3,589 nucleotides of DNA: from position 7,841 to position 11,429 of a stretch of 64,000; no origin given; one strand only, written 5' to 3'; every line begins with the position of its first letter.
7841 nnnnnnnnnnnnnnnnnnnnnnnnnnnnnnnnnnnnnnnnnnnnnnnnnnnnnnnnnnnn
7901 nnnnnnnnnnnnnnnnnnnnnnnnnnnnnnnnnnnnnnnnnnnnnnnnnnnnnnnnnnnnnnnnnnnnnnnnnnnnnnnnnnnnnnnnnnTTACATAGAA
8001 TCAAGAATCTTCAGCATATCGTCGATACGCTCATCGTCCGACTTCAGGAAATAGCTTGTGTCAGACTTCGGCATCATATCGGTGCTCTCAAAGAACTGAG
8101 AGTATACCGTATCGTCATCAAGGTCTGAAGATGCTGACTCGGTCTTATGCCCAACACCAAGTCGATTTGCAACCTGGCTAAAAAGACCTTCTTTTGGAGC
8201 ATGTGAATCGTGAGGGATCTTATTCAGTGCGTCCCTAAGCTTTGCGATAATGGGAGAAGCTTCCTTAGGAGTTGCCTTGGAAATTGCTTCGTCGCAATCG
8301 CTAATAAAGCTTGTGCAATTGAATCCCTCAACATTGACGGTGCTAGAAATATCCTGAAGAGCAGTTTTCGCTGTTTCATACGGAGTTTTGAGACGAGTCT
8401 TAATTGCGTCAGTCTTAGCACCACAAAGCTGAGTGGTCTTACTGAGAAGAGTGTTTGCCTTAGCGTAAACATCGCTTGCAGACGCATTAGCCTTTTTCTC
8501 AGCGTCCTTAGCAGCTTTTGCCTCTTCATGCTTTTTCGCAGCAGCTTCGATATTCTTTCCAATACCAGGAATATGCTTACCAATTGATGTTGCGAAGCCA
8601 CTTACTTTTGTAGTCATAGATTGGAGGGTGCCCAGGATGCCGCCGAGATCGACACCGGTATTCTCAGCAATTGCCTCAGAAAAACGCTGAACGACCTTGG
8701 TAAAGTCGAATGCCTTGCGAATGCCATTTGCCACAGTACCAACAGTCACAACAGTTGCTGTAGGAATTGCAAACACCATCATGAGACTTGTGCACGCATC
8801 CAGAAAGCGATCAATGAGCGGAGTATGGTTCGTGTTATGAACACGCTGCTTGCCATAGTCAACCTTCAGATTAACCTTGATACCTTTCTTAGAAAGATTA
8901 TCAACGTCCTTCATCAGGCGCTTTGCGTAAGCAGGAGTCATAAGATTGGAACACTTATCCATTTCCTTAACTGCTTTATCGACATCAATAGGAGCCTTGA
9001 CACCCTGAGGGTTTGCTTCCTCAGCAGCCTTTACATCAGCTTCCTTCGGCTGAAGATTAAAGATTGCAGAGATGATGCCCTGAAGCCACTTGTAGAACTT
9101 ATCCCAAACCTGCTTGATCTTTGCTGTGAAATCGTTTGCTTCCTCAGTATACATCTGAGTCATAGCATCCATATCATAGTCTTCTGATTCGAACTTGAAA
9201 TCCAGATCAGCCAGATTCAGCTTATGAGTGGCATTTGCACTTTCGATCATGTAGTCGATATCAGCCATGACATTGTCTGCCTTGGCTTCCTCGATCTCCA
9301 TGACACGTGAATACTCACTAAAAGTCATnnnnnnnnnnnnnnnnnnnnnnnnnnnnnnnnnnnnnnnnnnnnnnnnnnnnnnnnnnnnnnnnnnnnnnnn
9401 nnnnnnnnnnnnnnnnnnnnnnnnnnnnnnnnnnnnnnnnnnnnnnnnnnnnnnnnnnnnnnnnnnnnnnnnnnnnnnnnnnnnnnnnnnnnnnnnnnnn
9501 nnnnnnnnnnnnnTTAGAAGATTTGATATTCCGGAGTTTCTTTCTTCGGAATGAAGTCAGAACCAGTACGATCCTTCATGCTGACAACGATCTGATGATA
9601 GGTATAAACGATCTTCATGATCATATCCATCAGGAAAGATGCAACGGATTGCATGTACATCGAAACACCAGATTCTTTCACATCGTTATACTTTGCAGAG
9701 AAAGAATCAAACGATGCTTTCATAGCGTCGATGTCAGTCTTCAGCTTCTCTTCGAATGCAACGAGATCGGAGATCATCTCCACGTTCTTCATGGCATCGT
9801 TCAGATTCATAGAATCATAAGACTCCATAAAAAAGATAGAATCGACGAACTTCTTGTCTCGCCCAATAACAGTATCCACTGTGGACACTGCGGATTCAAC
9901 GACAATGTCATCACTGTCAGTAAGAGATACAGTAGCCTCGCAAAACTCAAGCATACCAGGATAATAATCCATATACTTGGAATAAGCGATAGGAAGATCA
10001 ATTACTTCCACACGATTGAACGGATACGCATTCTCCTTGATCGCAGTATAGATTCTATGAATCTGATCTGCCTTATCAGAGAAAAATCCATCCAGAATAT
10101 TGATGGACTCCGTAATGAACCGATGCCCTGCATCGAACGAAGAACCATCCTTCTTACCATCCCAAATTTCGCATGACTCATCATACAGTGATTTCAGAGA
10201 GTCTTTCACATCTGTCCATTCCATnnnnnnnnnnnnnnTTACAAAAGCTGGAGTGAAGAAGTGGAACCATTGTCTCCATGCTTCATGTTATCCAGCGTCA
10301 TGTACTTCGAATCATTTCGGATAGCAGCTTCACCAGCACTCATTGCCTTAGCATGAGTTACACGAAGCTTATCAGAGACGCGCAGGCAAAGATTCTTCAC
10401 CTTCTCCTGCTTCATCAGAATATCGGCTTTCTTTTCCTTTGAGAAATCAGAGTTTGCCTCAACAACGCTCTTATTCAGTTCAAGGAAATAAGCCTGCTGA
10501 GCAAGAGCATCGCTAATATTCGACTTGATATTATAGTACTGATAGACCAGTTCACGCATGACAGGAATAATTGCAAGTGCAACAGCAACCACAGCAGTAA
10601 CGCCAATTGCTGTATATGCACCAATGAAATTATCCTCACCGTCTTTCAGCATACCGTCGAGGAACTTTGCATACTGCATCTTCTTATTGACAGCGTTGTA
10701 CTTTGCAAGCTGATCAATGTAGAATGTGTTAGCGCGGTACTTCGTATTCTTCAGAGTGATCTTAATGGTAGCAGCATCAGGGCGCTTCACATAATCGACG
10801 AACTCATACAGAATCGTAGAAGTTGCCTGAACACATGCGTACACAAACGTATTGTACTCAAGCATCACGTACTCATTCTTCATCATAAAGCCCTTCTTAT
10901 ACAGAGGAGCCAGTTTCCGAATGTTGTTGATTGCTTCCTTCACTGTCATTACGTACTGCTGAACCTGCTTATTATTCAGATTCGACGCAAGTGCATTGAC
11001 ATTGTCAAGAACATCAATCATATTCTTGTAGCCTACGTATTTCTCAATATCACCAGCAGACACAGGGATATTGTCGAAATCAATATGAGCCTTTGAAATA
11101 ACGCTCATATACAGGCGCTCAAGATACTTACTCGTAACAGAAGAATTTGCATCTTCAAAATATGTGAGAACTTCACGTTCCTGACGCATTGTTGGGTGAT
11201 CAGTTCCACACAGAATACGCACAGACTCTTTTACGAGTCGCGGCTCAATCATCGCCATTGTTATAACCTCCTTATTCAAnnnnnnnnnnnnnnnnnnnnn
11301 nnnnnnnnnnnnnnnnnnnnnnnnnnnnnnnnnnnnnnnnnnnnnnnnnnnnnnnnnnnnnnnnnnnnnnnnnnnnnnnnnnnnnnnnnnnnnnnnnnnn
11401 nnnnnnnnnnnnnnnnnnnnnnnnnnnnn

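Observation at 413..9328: Expanded paralog family of alpha-helical proteins, cluster 1 (five tandem genes plus a fused copy)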

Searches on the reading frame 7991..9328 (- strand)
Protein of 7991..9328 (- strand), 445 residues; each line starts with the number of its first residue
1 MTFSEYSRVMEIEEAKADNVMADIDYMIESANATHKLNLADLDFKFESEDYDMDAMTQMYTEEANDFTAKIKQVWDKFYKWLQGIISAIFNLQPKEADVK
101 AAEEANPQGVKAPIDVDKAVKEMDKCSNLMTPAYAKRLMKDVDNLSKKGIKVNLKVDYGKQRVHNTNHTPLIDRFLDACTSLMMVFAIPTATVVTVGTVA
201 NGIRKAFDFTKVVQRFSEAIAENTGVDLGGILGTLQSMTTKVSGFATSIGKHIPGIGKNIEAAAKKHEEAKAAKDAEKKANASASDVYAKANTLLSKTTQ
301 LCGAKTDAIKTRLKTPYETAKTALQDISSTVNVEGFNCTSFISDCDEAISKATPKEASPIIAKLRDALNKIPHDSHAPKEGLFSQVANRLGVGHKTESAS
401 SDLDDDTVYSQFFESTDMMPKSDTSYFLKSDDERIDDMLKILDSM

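Call 5: search_protein_families(library=phrogs, proteins=[window:7991-9328:-], max_evalue=0.01)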
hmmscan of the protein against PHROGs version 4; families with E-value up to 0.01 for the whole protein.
window:7991-9328:- (445 aa): 0 families

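Call 8: search_protein_families(library=pfam, proteins=[window:7991-9328:-], max_evalue=0.1)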
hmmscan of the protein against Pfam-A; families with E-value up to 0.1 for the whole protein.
window:7991-9328:- (445 aa): 1 family
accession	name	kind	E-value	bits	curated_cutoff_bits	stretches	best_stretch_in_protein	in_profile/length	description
PF06714.17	Gp5_OB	-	0.044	14.5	25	0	184-279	25-116/144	Gp5 N-terminal OB domain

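Call 75: predict_structure(alignment_id=A7)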
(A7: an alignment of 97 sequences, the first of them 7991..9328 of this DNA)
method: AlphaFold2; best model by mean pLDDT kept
length: 445 residues; sequences in the alignment: 97
mean_pLDDT: 73.6   pTM: 0.57
mean pLDDT of the five models: 73.6, 72.9, 71.9, 71.6, 71.2
residues with pLDDT >= 90: 81; 70-90: 227; 50-70: 76; < 50: 61
segments of 3 or more residues with pLDDT < 50: 160-167, 376-385, 391-429
pLDDT, mean of each block of 10 residues (from residue 1): 58 70 77 78 77 77 78 80 73 76 81 84 89 83 71 56 52 81 77 80 83 84 66 78 78 70 66 80 94 94 90 88 95 97 98 94 96 63 47 31 31 33 43 57 49
secondary structure, 60 per line:
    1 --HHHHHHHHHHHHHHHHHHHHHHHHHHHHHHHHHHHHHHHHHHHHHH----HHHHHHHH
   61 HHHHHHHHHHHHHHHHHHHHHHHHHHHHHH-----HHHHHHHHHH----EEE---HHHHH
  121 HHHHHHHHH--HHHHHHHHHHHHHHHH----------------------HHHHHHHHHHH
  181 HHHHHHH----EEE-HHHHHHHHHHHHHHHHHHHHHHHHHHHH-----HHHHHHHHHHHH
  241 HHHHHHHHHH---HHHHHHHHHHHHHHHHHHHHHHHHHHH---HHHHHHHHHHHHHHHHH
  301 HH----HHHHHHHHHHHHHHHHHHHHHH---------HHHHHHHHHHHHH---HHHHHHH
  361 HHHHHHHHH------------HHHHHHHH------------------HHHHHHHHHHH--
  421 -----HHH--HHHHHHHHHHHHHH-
elements in order: H3-48 H53-90 H96-105 E110-112 H116-129 H132-147 H170-187 E192-194 H196-223 H229-250 H254-280 H284-302 H307-328 H338-350 H354-369 H382-389 H408-418 H431-444

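Call 77: fold_search(model_id=the predicted structure, library=pdb)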
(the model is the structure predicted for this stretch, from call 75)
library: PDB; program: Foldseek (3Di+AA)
matches with E <= 10: 181; with E <= 0.001: 0
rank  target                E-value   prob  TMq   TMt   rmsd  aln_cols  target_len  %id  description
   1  6ek4_A                1.2e-01  0.28  0.14  0.16  37.5       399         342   11  PaxB from Photorhabdus luminescens (released 2018-05-16)
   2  9mg8_A                2.0e-01  0.20  0.16  0.17  23.1       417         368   11  Crystal Structure of b-iTHR-110 (released 2025-12-17)
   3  6u1s_A                2.9e-01  0.12  0.10  0.13  27.6       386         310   14  Cryo-EM structure of a de novo designed 16-helix transmembrane nanopore, TMHC8_R. (released 2020-08-19)
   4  9mg8_B                3.5e-01  0.13  0.13  0.15  29.6       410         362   12  Crystal Structure of b-iTHR-110 (released 2025-12-17)
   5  6gy7_C                4.0e-01  0.15  0.13  0.17  34.4       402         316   10  Crystal structure of XaxB from Xenorhabdus nematophil (released 2018-07-25)
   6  6h2x                  4.0e-01  0.08  0.09  0.11  46.7       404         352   11  MukB coiled-coil elbow from E. coli (released 2019-03-06)
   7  6ek4_D                5.5e-01  0.14  0.14  0.17  37.5       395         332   10  PaxB from Photorhabdus luminescens (released 2018-05-16)
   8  3jrm_O                7.5e-01  0.18  0.14  0.25  19.6       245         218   16  Crystal structure of archaeal 20S proteasome in complex with mutated P26 activator (released 2009-11-03)
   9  6gy7_B                7.5e-01  0.10  0.13  0.16  39.3       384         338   11  Crystal structure of XaxB from Xenorhabdus nematophil (released 2018-07-25)
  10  2ch7_B                7.5e-01  0.08  0.11  0.15  53.0       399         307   11  Crystal structure of the cytoplasmic domain of a bacterial chemoreceptor from Thermotoga maritima (released 2006-04-18)
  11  6h2f_B                9.0e-01  0.09  0.12  0.14  36.9       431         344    9  Structure of the pre-pore AhlB of the tripartite alpha-pore forming toxin, AHL, from Aeromonas hydrophila. (released 2019-07-10)
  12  9n22_K                9.9e-01  0.47  0.11  0.21  35.3       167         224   12  Y20S (Sec18-Sec17-Sec9-Sso1-Snc1) EDTA - Class 2 (released 2025-10-01)
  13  8f7n                  1.1e+00  0.07  0.11  0.13  35.5       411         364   11  Crystal structure of chemoreceptor McpZ ligand sensing domain (released 2023-07-05)
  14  6ek4_C                1.2e+00  0.10  0.15  0.18  36.8       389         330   10  PaxB from Photorhabdus luminescens (released 2018-05-16)
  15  8gel_A                1.3e+00  0.05  0.10  0.09  28.0       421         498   10  Cryo-EM structure of synthetic tetrameric building block sC4 (released 2024-03-13)
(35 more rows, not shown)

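Call 89: search_protein_families(library=ncbifam, proteins=[window:7991-9328:-], max_evalue=0.01)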
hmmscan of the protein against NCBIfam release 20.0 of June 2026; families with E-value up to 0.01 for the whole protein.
window:7991-9328:- (445 aa): 2 families
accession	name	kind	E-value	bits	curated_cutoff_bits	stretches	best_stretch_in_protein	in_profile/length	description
NF041415.1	halo_CC_star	equivalog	0.00047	20.4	55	0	206-231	23-48/55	halo-CC-star protein HcsS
TIGR04320.1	Surf_Exclu_PgrA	domain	0.0049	16.2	70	1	251-330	249-330/360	SEC10/PgrA surface exclusion domain-containing protein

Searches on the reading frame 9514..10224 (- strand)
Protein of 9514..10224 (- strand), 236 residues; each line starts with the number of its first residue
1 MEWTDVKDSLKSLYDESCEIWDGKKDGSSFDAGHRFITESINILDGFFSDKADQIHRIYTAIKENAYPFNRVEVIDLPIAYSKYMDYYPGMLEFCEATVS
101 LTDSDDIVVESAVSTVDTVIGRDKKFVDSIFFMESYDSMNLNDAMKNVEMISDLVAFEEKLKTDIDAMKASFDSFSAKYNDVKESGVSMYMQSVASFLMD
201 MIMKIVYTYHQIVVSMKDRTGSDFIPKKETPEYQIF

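Call 5: search_protein_families(library=phrogs, proteins=[window:9514-10224:-], max_evalue=0.01)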
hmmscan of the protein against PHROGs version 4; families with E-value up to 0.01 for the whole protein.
window:9514-10224:- (236 aa): 1 family
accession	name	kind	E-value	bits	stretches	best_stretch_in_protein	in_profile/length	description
phrog_31065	-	unknown function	0.0082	16.4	0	139-228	80-168/185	-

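Call 89: search_protein_families(library=ncbifam, proteins=[window:9514-10224:-], max_evalue=0.01)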
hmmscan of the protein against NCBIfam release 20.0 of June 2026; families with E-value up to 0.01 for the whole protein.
window:9514-10224:- (236 aa): 0 families

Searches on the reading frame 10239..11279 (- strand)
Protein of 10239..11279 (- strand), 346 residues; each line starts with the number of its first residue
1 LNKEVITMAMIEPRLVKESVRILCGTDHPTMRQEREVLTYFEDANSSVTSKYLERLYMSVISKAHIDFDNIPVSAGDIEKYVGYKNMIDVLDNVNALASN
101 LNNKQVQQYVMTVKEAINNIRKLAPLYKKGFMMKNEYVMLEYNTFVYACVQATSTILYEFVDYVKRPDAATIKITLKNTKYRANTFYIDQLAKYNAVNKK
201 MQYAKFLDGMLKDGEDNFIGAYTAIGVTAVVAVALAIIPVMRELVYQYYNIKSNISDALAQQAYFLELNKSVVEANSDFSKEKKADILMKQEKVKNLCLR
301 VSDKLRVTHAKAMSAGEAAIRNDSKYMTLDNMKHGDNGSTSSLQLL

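Call 5: search_protein_families(library=phrogs, proteins=[window:10239-11279:-], max_evalue=0.01)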
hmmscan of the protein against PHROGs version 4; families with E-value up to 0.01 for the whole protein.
window:10239-11279:- (346 aa): 1 family
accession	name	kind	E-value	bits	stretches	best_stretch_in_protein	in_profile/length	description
phrog_23545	-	head and packaging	4.3e-21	76.6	1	40-337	36-338/344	virion structural protein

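Call 26: find_related_loci(query=A2, collection=metagenome_contigs, flank=10000)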
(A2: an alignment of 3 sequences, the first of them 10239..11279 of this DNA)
Query A2 (346 aa) in metagenome_contigs; peptide patterns used: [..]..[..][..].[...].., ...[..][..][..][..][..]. (x = any residue, [..] = any of these).
162 stretches matched a pattern; 9 encode a relative of the query (tblastn E <= 1e-3); 9 distinct loci.
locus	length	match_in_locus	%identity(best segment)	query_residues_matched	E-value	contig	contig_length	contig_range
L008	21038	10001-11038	99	1-346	0e+0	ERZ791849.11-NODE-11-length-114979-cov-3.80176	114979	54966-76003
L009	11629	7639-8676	99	1-346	0e+0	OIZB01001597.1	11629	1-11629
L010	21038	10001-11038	99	1-346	0e+0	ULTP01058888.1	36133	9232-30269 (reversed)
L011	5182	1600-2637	99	1-346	0e+0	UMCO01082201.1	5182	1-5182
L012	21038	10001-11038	98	1-346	0e+0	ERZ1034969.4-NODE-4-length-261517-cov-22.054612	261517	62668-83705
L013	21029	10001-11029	80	3-346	0e+0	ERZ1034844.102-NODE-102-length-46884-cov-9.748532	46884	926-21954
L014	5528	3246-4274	79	3-346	0e+0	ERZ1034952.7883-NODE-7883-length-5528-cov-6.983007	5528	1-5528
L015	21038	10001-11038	99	1-346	0e+0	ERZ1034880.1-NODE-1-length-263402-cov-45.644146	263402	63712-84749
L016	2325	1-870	81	57-346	3e-166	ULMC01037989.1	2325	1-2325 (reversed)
